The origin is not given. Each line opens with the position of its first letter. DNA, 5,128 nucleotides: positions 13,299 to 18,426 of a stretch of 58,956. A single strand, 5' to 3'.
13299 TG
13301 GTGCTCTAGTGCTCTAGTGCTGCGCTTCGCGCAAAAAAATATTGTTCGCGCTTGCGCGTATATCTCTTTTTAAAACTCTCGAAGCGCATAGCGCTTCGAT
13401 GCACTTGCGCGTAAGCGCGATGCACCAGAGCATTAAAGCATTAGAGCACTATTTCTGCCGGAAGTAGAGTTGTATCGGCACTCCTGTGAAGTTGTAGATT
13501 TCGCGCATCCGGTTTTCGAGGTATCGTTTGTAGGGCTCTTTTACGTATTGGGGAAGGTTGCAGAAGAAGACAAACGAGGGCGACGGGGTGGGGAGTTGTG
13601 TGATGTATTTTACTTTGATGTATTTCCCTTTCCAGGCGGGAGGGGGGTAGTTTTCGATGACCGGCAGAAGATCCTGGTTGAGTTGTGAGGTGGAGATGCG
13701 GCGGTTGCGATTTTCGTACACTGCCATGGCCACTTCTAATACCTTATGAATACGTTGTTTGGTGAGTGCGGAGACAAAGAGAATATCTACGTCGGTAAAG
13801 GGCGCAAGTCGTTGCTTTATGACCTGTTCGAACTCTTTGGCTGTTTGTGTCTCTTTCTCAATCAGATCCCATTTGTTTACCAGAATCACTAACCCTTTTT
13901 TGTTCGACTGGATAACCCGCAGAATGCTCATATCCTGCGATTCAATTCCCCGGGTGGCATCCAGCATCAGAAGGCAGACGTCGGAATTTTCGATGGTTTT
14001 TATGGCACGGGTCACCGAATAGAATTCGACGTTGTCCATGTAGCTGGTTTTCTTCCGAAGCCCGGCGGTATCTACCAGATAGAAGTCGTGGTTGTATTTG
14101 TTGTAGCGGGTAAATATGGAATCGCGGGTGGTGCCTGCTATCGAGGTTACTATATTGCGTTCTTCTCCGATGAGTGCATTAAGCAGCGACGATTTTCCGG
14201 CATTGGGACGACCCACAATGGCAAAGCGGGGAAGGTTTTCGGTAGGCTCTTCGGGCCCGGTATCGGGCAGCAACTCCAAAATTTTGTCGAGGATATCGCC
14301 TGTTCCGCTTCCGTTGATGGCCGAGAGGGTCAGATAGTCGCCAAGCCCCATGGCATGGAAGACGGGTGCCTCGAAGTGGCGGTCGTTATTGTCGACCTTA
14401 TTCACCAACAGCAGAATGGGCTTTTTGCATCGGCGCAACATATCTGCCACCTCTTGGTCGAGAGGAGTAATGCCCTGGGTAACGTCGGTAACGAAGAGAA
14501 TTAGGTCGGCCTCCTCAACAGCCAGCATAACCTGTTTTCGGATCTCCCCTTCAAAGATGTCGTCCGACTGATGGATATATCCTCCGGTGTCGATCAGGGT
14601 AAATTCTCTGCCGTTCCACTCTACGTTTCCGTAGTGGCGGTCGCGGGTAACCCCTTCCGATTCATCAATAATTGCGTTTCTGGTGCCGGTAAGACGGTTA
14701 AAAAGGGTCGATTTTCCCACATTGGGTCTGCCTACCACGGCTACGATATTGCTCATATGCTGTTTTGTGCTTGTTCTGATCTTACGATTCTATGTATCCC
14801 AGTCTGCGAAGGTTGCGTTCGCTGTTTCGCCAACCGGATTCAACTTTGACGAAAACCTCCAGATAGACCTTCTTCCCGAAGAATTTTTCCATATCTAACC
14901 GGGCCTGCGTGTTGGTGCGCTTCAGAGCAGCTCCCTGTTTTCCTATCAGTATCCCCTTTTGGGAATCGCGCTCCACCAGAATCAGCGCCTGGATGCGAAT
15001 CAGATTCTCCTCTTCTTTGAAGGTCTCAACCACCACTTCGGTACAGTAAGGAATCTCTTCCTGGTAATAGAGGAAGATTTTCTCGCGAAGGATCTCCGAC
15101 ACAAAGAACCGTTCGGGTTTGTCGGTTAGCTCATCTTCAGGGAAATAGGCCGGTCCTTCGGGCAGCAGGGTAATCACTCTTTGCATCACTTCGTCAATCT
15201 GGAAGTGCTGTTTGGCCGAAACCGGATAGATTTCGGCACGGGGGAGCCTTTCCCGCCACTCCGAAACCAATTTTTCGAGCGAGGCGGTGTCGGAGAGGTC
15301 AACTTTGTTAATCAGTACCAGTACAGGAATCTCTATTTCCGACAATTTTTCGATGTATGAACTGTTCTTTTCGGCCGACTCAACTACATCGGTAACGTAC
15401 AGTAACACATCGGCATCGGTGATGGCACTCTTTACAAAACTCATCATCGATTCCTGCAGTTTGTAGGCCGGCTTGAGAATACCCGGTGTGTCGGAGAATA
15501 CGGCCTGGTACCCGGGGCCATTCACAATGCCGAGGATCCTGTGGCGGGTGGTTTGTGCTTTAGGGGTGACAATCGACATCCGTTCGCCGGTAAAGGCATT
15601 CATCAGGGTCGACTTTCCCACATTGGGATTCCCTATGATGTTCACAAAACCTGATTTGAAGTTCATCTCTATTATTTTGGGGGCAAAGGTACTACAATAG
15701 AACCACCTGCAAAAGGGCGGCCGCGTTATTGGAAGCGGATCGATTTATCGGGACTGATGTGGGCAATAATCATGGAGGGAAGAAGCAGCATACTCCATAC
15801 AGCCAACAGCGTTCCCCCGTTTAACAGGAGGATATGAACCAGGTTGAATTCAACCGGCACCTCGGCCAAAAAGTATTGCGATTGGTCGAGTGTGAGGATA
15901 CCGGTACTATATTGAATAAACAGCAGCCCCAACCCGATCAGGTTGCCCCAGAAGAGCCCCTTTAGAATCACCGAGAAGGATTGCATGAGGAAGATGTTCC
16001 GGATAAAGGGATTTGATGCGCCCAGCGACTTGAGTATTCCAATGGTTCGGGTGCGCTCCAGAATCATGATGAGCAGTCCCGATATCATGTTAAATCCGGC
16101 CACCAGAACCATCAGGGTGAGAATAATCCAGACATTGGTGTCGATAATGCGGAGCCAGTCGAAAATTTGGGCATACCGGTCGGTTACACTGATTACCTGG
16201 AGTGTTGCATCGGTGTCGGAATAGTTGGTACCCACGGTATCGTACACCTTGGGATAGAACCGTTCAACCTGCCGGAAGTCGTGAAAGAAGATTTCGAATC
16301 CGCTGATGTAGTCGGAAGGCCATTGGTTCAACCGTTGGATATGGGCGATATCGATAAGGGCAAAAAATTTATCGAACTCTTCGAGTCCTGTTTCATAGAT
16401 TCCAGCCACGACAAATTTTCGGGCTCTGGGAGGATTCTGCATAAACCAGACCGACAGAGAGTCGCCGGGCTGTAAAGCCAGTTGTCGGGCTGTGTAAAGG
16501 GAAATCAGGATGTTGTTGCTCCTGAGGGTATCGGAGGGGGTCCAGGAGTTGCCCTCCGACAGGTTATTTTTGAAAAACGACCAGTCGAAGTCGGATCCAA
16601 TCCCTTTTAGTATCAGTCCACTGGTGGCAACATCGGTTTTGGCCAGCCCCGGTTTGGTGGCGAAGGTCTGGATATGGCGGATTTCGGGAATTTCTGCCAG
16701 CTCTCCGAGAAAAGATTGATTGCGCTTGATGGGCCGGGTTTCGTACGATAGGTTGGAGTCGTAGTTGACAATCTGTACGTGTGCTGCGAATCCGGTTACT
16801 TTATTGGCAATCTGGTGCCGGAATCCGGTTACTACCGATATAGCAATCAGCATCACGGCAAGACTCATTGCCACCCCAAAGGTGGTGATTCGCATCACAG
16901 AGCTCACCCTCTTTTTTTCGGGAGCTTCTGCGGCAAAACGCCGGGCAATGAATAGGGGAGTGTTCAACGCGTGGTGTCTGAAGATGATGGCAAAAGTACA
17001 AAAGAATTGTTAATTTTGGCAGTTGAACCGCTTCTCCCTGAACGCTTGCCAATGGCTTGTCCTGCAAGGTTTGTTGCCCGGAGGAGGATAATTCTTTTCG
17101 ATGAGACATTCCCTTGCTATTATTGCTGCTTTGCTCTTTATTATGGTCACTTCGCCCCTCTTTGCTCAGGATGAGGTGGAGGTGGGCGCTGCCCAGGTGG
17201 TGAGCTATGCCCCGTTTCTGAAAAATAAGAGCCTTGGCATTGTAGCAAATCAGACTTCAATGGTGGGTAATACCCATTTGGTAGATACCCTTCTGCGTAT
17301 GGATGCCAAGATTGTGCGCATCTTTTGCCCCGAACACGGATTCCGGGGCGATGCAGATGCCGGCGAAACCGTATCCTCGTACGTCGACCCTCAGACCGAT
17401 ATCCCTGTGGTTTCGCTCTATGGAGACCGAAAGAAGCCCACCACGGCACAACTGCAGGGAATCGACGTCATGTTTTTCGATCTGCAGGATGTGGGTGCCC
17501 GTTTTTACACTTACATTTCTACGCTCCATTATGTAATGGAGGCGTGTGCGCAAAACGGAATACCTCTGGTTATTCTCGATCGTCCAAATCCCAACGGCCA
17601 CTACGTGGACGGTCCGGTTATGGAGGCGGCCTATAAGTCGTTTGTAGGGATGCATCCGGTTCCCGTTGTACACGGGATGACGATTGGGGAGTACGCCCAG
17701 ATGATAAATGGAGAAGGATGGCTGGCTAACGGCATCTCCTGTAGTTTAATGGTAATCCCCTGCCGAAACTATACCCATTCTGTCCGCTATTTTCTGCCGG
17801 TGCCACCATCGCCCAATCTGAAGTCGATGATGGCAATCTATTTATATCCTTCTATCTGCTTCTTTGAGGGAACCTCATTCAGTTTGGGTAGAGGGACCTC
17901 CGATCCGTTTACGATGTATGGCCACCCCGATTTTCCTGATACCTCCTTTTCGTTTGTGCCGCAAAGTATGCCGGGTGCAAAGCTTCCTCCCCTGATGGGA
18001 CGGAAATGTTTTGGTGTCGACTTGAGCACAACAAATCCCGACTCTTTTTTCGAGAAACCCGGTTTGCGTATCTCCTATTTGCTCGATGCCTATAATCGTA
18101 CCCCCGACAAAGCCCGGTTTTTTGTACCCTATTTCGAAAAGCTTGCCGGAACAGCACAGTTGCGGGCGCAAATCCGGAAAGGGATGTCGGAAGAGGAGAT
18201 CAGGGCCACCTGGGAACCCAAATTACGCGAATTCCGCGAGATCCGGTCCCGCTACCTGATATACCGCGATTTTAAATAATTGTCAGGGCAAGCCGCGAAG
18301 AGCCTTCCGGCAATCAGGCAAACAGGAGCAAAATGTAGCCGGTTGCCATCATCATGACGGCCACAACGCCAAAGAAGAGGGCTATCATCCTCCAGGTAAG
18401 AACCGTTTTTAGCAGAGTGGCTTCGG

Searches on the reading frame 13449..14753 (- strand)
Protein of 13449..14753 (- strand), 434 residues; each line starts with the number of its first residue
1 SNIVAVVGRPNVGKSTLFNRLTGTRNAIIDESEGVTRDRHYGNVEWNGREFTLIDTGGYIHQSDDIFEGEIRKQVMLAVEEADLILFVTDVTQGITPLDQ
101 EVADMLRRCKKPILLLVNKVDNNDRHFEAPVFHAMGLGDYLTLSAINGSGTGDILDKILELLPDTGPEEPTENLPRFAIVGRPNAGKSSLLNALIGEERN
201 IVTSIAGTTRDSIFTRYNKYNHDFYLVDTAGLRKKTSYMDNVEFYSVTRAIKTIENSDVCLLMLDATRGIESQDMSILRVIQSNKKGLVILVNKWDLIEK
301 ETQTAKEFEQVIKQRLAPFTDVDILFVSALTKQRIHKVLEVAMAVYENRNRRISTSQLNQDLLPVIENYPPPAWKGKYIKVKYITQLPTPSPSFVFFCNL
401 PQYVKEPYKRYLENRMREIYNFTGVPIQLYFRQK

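Call 20: search_protein_families(library=pfam, proteins=[window:13449-14753:-])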
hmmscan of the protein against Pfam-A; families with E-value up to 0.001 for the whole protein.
window:13449-14753:- (434 aa): 15 families
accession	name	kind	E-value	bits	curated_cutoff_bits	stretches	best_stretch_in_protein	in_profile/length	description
PF01926.29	MMR_HSR1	-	9.1e-62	206.6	21.9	2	4-119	2-113/113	50S ribosome-binding GTPase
PF14714.11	KH_dom-like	-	9.4e-30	103.2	27.3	1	352-432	1-81/81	KH-domain-like of EngA bacterial GTPase enzymes, C-terminal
PF02421.24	FeoB_N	-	5e-28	98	27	2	4-124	3-119/156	Ferrous iron transport protein B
PF00009.33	GTP_EFTU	-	1.9e-27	96.5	26.5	2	174-345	3-185/188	Elongation factor Tu GTP binding domain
PF00350.29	Dynamin_N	-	1.8e-15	57.8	27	1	178-208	2-32/168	Dynamin family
PF04548.22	AIG1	-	1.6e-14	54.1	27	2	5-108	4-109/212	AIG1 family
PF03193.22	RsgA_GTPase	-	1.7e-10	41.4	30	0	178-234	110-170/174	RsgA GTPase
PF00071.28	Ras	-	5.8e-08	32.9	21.6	0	177-342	2-156/162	Ras family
PF00005.33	ABC_tran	-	3.5e-07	31.3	25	0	177-225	14-62/137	ABC transporter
PF08477.19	Roc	-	5.9e-07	30.2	27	0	178-296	3-119/119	Ras of Complex, Roc, domain of DAPkinase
PF09439.16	SRPRB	-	9.7e-07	28.8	25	0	2-92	4-83/178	Signal recognition particle receptor beta subunit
PF02492.25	cobW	-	5.7e-05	23.2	20.7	0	221-314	83-171/180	CobW/HypB/UreG, nucleotide-binding domain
PF03205.20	MobB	-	0.00037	20.8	26.6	0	178-231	3-56/133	Molybdopterin guanine dinucleotide synthesis protein B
PF00448.28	SRP54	-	0.00045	20.4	22.7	0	216-271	78-128/196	SRP54-type protein, GTPase domain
PF13401.12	AAA_22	-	0.00082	20.1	27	0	2-26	6-30/130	AAA domain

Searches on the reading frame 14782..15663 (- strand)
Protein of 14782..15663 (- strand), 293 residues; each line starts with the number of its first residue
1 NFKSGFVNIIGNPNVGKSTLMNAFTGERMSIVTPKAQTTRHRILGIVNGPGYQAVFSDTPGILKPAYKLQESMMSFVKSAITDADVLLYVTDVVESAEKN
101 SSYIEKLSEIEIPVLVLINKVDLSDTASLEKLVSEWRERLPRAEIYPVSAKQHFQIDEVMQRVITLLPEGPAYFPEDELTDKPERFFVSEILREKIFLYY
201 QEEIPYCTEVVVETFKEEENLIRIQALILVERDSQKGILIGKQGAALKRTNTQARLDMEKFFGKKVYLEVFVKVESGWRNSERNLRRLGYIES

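Call 20: search_protein_families(library=pfam, proteins=[window:14782-15663:-])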
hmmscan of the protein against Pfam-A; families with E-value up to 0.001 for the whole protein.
window:14782-15663:- (293 aa): 11 families
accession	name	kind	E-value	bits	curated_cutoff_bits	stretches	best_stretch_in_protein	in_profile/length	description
PF01926.29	MMR_HSR1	-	4.6e-24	85.1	21.9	1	7-120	2-113/113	50S ribosome-binding GTPase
PF07650.23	KH_2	-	9.3e-20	70.7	22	1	203-279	1-78/78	KH domain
PF02421.24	FeoB_N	-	1.6e-13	50.9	27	1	7-162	3-155/156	Ferrous iron transport protein B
PF00009.33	GTP_EFTU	-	2.5e-10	40.7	26.5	1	77-168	86-187/188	Elongation factor Tu GTP binding domain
PF00350.29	Dynamin_N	-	5.9e-08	33.4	27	0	54-119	103-166/168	Dynamin family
PF10662.15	PduV-EutP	-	6e-07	29.8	21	1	9-162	6-140/143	Ethanolamine utilisation - propanediol utilisation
PF03193.22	RsgA_GTPase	-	2e-06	28.2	30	0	5-64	107-170/174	RsgA GTPase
PF00071.28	Ras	-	4.3e-06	26.8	21.6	1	9-165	4-158/162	Ras family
PF16897.10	MMR_HSR1_Xtn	-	0.00011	22.6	35.2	1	112-163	56-100/106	C-terminal region of MMR_HSR1 domain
PF08477.19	Roc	-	0.00013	22.6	27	0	8-30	3-25/119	Ras of Complex, Roc, domain of DAPkinase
PF03029.23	ATP_bind_1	-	0.00083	19.7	27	0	57-139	96-181/240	Conserved hypothetical ATP binding protein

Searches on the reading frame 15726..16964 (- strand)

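Call 20: search_protein_families(library=pfam, proteins=[window:15726-16964:-])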
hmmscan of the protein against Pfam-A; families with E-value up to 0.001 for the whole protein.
window:15726-16964:- (412 aa): 2 families
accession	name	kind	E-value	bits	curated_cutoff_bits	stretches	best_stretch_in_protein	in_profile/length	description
PF02687.27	FtsX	-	1.9e-15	57.4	25.5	1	280-405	2-120/120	FtsX-like permease C-terminal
PF12704.14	MacB_PCD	-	1.2e-09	39.2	27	1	26-212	3-179/207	MacB-like periplasmic core domain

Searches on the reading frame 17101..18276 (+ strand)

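Call 20: search_protein_families(library=pfam, proteins=[window:17101-18276:+])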
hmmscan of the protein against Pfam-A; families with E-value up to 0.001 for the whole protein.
window:17101-18276:+ (392 aa): 2 families
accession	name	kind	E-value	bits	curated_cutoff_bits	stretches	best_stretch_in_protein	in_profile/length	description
PF07075.17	NamZ_N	-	6.3e-81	271.1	26.9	1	46-243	2-202/203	Exo-beta-N-acetylmuramidase NamZ, N-terminal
PF20732.2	NamZ_C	-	8.4e-30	105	25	1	247-388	1-152/152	Exo-beta-N-acetylmuramidase NamZ, C-terminal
